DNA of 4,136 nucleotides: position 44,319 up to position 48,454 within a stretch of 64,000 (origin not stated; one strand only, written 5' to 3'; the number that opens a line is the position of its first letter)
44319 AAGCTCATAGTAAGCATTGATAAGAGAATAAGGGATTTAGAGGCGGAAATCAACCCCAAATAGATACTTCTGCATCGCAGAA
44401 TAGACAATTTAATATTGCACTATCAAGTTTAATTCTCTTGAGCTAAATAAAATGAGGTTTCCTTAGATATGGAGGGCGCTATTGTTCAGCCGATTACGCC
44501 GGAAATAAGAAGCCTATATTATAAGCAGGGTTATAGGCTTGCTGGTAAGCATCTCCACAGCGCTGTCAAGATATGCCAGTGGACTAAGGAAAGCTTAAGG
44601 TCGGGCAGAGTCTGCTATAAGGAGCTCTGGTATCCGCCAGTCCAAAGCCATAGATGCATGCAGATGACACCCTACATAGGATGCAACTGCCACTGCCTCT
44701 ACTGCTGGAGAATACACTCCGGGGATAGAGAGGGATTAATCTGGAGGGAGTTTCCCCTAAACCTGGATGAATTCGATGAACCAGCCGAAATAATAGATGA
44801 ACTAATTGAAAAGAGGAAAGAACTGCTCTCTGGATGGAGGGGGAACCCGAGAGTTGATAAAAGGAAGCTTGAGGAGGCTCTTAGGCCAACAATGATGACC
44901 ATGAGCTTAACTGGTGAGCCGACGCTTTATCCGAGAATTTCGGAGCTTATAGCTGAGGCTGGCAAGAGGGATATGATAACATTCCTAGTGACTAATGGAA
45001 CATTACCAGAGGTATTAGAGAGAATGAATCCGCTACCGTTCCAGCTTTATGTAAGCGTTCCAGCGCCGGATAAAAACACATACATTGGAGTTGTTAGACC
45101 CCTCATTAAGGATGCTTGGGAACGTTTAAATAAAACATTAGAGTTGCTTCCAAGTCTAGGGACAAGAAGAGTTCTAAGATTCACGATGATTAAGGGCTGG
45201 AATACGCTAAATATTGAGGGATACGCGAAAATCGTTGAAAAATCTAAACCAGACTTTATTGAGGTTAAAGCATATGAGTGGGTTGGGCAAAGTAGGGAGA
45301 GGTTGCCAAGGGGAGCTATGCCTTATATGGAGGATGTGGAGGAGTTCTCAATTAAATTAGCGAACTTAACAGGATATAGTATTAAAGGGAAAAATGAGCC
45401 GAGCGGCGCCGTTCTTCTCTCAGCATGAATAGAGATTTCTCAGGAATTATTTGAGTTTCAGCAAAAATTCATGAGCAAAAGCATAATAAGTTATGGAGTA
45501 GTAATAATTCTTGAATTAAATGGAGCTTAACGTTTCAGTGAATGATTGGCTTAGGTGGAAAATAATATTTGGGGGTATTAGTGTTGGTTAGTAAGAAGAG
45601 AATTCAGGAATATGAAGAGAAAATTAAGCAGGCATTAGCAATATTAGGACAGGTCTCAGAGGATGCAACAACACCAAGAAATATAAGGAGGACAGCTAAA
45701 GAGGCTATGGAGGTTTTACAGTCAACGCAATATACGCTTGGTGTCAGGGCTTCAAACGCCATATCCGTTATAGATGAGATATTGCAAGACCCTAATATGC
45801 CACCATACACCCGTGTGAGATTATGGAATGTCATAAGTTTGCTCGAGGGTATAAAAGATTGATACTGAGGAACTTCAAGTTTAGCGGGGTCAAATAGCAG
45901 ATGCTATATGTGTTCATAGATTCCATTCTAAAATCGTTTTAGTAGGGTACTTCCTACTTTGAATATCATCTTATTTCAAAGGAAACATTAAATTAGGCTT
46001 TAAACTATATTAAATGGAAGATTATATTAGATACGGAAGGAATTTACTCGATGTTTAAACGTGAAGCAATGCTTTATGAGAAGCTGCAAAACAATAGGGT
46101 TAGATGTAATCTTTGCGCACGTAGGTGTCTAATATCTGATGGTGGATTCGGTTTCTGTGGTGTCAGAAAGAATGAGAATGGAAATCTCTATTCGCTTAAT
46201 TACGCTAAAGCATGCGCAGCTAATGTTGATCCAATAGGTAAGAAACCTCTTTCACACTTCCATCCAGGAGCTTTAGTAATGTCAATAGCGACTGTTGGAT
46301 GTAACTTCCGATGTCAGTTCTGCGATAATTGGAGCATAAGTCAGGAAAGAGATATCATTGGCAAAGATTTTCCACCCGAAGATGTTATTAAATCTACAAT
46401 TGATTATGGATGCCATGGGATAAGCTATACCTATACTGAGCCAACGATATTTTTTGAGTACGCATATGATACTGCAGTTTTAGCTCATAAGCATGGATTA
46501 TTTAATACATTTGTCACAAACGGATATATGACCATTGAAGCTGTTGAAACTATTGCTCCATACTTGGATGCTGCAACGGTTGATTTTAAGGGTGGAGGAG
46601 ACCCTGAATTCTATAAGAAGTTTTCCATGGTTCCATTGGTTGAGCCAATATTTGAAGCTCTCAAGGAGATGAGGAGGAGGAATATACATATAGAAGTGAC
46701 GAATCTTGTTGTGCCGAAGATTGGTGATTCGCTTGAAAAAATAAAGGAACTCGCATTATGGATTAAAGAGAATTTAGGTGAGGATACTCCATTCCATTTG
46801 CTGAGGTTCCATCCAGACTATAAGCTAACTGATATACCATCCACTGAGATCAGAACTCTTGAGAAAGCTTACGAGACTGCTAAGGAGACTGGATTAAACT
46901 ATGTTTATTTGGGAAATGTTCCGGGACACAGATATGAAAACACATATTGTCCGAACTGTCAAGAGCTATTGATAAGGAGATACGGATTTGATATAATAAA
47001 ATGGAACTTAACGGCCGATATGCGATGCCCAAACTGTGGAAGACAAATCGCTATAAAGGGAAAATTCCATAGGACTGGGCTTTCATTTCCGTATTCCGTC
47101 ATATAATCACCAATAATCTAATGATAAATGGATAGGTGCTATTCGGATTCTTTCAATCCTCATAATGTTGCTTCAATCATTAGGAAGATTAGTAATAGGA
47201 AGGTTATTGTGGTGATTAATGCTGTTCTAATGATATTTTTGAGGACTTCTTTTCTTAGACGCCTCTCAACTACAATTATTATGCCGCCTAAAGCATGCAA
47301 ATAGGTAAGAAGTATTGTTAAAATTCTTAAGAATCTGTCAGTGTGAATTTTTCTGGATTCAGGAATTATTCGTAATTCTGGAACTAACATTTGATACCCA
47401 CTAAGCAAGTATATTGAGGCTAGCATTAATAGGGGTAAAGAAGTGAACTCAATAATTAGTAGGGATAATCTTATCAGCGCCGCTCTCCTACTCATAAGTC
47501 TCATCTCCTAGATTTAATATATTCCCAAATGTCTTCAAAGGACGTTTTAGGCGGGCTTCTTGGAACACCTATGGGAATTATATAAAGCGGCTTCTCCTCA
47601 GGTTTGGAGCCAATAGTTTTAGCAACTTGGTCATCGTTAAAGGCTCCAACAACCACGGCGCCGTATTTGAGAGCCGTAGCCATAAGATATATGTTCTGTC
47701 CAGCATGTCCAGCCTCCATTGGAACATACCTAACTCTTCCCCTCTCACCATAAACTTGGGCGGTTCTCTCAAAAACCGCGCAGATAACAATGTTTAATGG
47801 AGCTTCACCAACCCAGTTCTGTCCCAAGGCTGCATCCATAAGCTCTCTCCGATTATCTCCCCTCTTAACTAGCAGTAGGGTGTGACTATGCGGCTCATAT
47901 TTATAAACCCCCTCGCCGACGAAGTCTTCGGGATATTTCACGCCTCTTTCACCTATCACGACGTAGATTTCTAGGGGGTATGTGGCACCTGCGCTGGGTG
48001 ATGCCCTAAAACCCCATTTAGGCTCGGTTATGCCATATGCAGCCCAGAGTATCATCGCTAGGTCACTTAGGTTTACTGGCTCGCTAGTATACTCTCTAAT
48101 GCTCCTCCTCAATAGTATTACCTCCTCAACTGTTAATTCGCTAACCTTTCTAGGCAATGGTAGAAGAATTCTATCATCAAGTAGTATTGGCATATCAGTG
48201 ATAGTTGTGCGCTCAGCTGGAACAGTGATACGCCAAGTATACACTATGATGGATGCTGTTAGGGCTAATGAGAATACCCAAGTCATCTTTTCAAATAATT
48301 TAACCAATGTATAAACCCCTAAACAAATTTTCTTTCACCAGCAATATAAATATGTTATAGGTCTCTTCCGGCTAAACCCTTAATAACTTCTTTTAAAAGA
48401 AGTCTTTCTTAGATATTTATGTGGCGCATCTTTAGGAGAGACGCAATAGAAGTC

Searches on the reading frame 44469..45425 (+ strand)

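Call 3: search_protein_families(library=pfam, proteins=[window:44469-45425:+], max_evalue=0.01)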
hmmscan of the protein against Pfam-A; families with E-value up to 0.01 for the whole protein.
window:44469-45425:+ (319 aa): 2 families
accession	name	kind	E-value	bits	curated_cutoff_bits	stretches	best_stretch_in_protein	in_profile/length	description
PF08608.17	Wyosine_form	-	8.8e-17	61.6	22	1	259-318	2-62/63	Wyosine base formation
PF04055.27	Radical_SAM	-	3.6e-14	53.7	29.5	1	68-246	3-156/166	Radical SAM superfamily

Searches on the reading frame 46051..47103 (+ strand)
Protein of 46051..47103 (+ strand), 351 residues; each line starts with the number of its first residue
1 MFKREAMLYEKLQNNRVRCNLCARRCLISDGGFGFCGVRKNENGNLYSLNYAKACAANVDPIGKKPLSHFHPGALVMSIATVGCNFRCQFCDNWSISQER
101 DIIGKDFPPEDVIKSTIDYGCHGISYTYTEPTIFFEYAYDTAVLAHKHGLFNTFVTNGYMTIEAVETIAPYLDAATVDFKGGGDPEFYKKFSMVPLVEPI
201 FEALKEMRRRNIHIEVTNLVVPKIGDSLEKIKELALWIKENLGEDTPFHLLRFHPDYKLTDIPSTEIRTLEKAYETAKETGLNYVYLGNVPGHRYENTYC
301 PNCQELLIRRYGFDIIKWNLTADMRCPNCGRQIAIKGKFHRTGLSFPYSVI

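Call 3: search_protein_families(library=pfam, proteins=[window:46051-47103:+], max_evalue=0.01)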
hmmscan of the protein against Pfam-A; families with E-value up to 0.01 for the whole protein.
window:46051-47103:+ (351 aa): 2 families
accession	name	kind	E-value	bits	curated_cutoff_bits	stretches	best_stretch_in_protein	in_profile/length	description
PF04055.27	Radical_SAM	-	6.3e-19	69.2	29.5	1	80-237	3-165/166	Radical SAM superfamily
PF01396.24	Zn_ribbon_Top1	-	0.0061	16.8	32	0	299-312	3-16/39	Topoisomerase DNA binding C4 zinc finger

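Call 4: search_protein_families(library=ncbifam, proteins=[window:46051-47103:+], max_evalue=0.01)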
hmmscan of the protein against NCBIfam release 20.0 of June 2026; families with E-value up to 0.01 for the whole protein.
window:46051-47103:+ (351 aa): 19 families
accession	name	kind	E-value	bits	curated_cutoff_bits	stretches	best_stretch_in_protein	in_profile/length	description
TIGR04337.1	AmmeMemoSam_rS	hypoth_equivalog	2.6e-96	322.6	220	1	9-341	4-335/349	AmmeMemoRadiSam system radical SAM enzyme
TIGR02493.1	PFLA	equivalog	5.2e-13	48.9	231.75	1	79-240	20-185/235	pyruvate formate-lyase-activating protein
TIGR02495.1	NrdG2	equivalog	5.2e-10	39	131.15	1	71-241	13-183/193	anaerobic ribonucleoside-triphosphate reductase activating protein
TIGR02494.1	PFLE_PFLC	subfamily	7.2e-10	38.6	174.35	1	86-254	83-255/293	glycyl-radical enzyme activating protein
TIGR04041.1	activase_YjjW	hypoth_equivalog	8.5e-10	38.5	250.2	1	122-280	110-268/276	YjjW family glycine radical enzyme activase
NF043069.1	T4HPD_activ_SAM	equivalog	7.8e-09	35.3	425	1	83-254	81-254/299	trans-4-hydroxy-L-proline dehydratase activase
NF048010.1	SfplDhtActHpsHDes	equivalog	2.6e-08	33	430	1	123-254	134-264/298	(2S)-3-sulfopropanediol dehydratase activating enzyme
TIGR04395.1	cutC_activ_rSAM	equivalog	3.7e-06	26.4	360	1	123-280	132-283/309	choline TMA-lyase-activating enzyme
TIGR03963.1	rSAM_QueE_Clost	equivalog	4.3e-05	23.3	260.1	1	73-180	18-123/219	putative 7-carboxy-7-deazaguanine synthase QueE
TIGR04003.1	rSAM_BssD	equivalog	4.7e-05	22.7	496.45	1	60-254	62-260/314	[benzylsuccinate synthase]-activating enzyme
NF008356.0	PRK11145.1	equivalog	6.1e-05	22.4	375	1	81-254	27-203/246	pyruvate formate lyase 1-activating protein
NF048008.1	SfplDhtActHpfHKleb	equivalog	7.1e-05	22.2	500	1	123-244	129-248/308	(2S)-3-sulfopropanediol dehydratase activating enzyme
TIGR03961.1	rSAM_PTO1314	hypoth_equivalog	8.8e-05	21.9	306.05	1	83-235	32-178/332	PTO1314 family radical SAM protein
NF038283.1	viperin_w_prok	equivalog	0.00016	21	180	1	83-176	11-111/281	viperin family antiviral radical SAM protein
TIGR02668.1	moaA_archaeal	equivalog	0.00017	20.6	325.25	1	81-258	17-191/303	GTP 3',8-cyclase MoaA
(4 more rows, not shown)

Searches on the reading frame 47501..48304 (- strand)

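Call 3: search_protein_families(library=pfam, proteins=[window:47501-48304:-], max_evalue=0.01)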
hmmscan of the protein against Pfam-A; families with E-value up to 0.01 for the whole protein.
window:47501-48304:- (267 aa): 2 families
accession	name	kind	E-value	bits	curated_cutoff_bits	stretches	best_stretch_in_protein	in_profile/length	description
PF00881.29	Nitroreductase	-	3.7e-30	105.8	23.5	1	66-246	4-166/167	Nitroreductase family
PF14512.11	TM1586_NiRdase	-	0.0017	18.4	27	0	195-249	81-134/215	Putative TM nitroreductase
